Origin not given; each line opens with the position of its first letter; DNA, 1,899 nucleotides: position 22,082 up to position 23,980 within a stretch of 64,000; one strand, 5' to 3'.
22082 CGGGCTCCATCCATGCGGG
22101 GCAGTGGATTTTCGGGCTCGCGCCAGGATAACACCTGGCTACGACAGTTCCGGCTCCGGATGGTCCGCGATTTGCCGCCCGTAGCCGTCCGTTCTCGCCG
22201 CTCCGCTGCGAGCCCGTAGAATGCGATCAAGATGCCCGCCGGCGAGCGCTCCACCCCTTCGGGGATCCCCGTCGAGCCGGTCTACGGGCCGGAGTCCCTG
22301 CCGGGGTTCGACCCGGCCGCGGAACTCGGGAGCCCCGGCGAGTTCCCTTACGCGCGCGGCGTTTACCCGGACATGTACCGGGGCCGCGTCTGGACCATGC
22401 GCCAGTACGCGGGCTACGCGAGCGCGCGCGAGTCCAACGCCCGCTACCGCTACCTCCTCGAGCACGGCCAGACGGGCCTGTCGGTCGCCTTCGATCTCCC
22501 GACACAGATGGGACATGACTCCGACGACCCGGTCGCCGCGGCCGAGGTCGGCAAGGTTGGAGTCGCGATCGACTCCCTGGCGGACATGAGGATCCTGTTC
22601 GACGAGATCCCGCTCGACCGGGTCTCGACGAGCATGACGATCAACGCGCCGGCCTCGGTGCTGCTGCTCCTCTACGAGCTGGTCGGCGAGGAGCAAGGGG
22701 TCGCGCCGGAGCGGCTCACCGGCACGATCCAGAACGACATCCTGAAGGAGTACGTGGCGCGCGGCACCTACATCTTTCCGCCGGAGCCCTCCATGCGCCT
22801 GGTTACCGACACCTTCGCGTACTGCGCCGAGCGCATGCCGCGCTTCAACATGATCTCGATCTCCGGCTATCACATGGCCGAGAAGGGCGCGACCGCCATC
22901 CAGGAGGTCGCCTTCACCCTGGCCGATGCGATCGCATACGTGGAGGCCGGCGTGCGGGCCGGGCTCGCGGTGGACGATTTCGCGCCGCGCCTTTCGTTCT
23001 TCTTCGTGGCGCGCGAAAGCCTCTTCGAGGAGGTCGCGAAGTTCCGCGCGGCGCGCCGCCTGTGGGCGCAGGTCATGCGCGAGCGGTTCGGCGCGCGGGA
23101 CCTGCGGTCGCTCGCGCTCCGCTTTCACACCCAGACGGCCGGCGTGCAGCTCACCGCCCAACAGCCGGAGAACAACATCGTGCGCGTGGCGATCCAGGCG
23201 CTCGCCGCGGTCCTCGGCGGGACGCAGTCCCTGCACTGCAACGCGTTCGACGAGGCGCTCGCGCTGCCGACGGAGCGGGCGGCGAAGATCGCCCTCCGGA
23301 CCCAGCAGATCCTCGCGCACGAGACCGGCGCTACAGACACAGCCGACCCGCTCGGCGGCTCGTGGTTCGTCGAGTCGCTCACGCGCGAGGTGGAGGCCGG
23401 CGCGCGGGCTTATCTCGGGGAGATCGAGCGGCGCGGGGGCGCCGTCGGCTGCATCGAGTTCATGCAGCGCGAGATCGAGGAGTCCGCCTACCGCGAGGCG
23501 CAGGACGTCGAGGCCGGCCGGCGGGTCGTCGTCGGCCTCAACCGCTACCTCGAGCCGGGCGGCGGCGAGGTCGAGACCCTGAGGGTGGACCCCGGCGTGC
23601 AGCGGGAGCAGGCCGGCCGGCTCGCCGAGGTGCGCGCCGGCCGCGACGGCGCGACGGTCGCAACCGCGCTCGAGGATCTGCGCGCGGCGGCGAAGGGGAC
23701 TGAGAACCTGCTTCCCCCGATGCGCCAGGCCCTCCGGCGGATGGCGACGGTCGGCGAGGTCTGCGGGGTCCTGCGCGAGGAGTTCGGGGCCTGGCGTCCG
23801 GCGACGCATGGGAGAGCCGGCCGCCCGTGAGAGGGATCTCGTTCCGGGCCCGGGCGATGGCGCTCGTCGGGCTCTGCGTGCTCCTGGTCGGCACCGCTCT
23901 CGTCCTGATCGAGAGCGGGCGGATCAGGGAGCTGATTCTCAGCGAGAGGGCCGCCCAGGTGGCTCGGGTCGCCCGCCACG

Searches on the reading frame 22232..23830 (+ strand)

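Call 63: search_protein_families(library=pfam, proteins=[window:22232-23830:+], max_evalue=0.01)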
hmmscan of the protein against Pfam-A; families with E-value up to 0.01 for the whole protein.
window:22232-23830:+ (532 aa): 1 family
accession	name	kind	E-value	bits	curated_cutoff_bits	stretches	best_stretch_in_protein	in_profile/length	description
PF01642.28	MM_CoA_mutase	-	4.2e-216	718.9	22.1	1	8-519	2-512/512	Methylmalonyl-CoA mutase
